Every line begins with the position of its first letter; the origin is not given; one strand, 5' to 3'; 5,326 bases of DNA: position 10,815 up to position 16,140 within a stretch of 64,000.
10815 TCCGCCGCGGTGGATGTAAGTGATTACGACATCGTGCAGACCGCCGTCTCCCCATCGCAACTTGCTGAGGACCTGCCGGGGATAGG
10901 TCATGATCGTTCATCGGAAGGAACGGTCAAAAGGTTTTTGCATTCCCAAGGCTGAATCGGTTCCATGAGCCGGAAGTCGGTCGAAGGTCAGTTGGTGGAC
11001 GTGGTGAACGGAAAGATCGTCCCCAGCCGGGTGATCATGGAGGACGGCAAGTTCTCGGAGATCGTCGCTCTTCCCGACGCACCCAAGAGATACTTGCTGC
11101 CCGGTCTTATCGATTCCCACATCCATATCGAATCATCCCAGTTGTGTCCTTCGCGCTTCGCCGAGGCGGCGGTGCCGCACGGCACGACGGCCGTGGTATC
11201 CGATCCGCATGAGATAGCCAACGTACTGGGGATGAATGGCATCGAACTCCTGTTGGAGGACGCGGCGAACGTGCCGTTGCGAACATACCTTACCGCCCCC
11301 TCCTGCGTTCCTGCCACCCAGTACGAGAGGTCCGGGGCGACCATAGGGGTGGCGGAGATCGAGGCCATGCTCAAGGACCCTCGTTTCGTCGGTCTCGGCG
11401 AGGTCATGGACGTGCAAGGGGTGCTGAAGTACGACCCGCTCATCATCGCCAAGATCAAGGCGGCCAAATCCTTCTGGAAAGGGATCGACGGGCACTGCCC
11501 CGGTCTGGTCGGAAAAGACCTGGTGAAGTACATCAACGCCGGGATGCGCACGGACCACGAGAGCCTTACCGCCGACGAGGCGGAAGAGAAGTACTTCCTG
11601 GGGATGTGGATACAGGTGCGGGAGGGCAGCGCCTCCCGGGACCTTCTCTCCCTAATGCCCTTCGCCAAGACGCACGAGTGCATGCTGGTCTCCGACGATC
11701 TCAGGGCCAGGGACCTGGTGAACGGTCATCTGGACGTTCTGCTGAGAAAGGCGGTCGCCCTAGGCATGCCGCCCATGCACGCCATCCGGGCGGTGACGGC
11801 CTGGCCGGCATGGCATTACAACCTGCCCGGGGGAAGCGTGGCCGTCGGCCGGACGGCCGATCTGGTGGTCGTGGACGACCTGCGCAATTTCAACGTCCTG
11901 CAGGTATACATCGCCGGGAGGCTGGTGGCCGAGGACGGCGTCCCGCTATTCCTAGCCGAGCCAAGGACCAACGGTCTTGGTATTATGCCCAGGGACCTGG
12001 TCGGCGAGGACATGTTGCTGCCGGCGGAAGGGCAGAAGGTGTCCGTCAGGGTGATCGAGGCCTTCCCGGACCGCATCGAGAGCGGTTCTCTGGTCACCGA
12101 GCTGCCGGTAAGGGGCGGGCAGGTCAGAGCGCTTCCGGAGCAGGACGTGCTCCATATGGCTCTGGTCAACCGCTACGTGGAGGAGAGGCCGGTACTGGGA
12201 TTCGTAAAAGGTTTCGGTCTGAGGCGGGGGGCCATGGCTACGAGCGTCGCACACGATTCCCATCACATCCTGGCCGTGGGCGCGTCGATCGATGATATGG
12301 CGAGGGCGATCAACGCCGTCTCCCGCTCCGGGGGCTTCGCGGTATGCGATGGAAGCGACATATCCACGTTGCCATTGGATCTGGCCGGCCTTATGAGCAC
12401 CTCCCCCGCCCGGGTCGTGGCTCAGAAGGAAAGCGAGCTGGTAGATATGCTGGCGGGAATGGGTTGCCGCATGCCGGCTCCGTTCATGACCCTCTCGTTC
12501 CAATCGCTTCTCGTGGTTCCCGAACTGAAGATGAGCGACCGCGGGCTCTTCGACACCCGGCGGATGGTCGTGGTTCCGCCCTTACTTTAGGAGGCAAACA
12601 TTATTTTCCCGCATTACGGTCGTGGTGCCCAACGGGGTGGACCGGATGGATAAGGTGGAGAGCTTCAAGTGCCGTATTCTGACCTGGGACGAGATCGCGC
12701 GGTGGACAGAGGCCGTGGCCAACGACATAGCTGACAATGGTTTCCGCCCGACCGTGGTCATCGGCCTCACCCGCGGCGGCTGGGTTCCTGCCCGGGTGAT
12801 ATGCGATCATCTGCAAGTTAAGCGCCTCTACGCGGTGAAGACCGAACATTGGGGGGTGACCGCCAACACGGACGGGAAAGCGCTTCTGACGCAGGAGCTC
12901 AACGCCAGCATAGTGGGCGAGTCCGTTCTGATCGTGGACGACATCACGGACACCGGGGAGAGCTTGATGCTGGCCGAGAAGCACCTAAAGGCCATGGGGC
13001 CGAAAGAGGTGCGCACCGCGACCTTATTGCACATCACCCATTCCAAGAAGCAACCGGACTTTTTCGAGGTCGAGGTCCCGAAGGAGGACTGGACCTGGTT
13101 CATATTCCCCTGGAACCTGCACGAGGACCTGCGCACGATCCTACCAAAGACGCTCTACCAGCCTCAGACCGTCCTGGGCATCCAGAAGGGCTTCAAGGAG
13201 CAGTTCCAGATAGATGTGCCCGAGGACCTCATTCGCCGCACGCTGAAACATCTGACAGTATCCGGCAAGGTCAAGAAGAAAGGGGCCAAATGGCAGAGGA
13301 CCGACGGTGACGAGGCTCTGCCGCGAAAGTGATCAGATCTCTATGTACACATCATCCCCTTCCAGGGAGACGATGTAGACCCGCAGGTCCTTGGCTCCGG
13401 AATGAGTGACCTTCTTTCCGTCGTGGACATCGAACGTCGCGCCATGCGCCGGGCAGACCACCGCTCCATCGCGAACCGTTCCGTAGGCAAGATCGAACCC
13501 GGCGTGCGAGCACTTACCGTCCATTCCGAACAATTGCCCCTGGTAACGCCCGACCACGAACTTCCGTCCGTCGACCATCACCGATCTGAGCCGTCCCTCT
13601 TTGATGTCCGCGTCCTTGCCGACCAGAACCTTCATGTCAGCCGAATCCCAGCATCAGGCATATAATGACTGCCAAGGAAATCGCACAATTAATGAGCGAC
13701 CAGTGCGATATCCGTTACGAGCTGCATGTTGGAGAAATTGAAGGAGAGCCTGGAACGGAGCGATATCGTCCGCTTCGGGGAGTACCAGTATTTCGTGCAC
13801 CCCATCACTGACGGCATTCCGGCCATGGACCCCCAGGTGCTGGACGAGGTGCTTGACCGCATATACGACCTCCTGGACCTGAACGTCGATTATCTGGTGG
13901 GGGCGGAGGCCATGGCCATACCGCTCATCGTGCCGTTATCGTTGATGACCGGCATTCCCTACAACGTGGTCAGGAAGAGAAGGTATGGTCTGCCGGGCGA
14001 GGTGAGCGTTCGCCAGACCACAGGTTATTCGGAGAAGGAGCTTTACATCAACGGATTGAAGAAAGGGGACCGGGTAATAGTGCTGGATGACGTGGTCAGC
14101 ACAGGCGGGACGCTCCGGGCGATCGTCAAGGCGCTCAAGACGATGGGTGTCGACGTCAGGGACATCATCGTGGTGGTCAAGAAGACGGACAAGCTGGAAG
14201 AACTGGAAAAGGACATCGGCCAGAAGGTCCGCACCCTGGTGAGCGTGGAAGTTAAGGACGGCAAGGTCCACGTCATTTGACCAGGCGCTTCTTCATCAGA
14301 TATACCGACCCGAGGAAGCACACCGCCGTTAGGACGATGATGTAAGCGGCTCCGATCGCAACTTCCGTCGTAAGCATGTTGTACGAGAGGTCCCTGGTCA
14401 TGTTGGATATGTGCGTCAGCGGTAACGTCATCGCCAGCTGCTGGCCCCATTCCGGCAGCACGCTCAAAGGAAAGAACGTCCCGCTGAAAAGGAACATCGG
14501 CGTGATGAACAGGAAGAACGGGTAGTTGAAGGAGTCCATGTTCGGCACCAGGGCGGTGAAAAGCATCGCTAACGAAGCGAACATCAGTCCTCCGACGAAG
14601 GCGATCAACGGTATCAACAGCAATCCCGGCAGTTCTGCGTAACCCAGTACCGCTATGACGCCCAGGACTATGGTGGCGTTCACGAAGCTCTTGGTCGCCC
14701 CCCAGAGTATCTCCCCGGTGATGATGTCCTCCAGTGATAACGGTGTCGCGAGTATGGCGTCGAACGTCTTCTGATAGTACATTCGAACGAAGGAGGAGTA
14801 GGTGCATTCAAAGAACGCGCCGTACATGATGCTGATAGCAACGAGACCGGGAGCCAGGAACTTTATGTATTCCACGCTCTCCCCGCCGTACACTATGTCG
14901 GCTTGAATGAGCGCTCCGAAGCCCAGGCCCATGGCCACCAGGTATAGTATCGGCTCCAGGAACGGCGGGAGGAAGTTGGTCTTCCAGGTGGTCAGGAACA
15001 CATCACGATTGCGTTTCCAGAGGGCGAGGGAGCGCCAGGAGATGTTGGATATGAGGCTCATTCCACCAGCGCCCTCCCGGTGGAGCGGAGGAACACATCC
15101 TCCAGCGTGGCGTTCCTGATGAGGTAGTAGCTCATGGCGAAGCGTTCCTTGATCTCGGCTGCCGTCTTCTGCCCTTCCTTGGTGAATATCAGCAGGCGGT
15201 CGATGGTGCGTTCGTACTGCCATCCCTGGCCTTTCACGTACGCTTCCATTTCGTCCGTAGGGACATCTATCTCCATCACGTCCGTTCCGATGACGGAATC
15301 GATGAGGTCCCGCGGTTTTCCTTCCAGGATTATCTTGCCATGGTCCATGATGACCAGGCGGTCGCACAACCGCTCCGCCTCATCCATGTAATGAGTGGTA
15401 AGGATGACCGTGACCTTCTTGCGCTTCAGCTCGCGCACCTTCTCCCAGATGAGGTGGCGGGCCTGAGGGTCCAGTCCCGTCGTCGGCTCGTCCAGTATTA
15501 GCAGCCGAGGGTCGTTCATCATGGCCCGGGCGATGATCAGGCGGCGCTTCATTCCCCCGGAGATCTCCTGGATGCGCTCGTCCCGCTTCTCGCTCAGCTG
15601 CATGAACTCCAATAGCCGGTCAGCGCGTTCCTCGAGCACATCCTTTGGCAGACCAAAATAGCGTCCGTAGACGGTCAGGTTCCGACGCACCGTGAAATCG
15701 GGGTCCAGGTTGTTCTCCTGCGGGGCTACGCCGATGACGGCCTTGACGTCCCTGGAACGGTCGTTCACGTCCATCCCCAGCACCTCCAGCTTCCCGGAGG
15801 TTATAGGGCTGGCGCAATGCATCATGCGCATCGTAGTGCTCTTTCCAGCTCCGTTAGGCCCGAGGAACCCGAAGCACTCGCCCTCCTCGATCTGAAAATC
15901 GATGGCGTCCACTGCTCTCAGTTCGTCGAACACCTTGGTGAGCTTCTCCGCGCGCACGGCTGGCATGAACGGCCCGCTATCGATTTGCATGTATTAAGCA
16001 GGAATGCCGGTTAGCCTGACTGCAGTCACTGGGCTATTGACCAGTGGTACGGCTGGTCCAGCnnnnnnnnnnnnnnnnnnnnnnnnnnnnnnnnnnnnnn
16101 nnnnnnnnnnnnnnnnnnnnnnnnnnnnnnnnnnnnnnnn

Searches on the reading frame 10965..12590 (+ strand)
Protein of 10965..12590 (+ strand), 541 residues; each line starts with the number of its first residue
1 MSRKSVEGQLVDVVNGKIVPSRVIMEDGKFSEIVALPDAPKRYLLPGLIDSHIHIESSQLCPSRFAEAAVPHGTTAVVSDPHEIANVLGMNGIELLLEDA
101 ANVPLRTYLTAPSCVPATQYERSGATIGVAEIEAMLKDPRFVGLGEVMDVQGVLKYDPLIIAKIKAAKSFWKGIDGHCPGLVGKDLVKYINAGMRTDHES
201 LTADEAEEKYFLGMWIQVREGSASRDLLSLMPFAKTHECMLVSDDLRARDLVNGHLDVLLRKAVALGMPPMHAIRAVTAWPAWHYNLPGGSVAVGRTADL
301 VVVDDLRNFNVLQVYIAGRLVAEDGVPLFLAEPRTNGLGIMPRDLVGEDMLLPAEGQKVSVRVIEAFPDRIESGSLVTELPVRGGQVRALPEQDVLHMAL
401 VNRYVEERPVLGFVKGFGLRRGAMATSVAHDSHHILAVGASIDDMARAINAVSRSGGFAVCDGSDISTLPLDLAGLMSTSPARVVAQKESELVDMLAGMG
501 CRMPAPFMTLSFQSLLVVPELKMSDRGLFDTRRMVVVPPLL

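Call 92: search_protein_families(library=pfam, proteins=[window:10965-12590:+], max_evalue=0.001)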
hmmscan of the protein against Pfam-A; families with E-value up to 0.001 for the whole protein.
window:10965-12590:+ (541 aa): 3 families
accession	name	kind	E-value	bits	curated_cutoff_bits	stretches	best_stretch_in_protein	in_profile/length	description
PF13382.11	Adenine_deam_C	-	1.2e-51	174.9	27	1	376-533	7-167/169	Adenine deaminase C-terminal domain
PF01979.26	Amidohydro_1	-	3e-30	106.1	25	1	43-321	1-345/345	Amidohydrolase family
PF07969.17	Amidohydro_3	-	3.1e-09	37.3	29.7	1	272-306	411-448/472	Amidohydrolase family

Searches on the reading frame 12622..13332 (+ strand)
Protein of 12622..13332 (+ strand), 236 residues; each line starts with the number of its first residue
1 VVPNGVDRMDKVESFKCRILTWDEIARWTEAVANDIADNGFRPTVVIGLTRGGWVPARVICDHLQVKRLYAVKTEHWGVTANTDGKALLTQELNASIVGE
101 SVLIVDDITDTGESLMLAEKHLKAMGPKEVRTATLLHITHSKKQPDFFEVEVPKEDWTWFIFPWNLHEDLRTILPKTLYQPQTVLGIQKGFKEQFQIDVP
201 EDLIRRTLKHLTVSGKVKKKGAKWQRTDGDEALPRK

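Call 92: search_protein_families(library=pfam, proteins=[window:12622-13332:+], max_evalue=0.001)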
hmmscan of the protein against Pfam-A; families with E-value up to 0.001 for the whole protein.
window:12622-13332:+ (236 aa): 1 family
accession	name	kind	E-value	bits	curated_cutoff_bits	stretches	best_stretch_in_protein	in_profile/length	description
PF00156.33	Pribosyltran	-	3.6e-21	75.6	26.3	1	22-167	8-154/158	Phosphoribosyl transferase domain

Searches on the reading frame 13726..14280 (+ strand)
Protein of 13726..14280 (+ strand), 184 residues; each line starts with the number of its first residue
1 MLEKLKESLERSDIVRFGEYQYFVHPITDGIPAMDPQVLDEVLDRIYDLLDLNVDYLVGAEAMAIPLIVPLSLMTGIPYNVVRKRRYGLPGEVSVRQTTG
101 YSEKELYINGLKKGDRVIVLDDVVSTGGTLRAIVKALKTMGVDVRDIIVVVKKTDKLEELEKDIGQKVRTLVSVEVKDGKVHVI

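Call 25: search_protein_families(library=pfam, proteins=[window:13726-14280:+], max_evalue=0.001)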
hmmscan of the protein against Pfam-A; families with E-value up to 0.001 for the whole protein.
window:13726-14280:+ (184 aa): 2 families
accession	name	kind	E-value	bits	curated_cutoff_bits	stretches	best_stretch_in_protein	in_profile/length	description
PF00156.33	Pribosyltran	-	3.2e-13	49.7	26.3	1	41-163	17-136/158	Phosphoribosyl transferase domain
PF14681.12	UPRTase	-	6.1e-06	26.3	27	1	103-150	106-156/206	Uracil phosphoribosyltransferase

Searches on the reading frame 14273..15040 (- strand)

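Call 25: search_protein_families(library=pfam, proteins=[window:14273-15040:-], max_evalue=0.001)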
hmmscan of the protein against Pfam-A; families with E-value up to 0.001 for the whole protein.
window:14273-15040:- (255 aa): 2 families
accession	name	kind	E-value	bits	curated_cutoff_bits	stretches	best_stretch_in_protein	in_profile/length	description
PF01061.29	ABC2_membrane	-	1.2e-25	90.8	26.9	1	6-217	5-208/211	ABC-2 type transporter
PF12698.13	ABC2_membrane_3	-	1.8e-15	57.3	31.6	1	54-246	156-346/347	ABC-2 family transporter protein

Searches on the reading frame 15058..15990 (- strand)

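Call 25: search_protein_families(library=pfam, proteins=[window:15058-15990:-], max_evalue=0.001)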
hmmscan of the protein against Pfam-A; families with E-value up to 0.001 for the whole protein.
window:15058-15990:- (310 aa): 3 families
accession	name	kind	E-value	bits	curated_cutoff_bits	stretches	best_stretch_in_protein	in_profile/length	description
PF00005.33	ABC_tran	-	4.3e-33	115.2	25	1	28-171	2-137/137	ABC transporter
PF13304.12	AAA_21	-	5.9e-13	50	27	1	113-200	220-298/304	AAA domain, putative AbiEii toxin, Type IV TA system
PF02463.25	SMC_N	-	0.00023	21.1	40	1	42-207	29-204/220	RecF/RecN/SMC N terminal domain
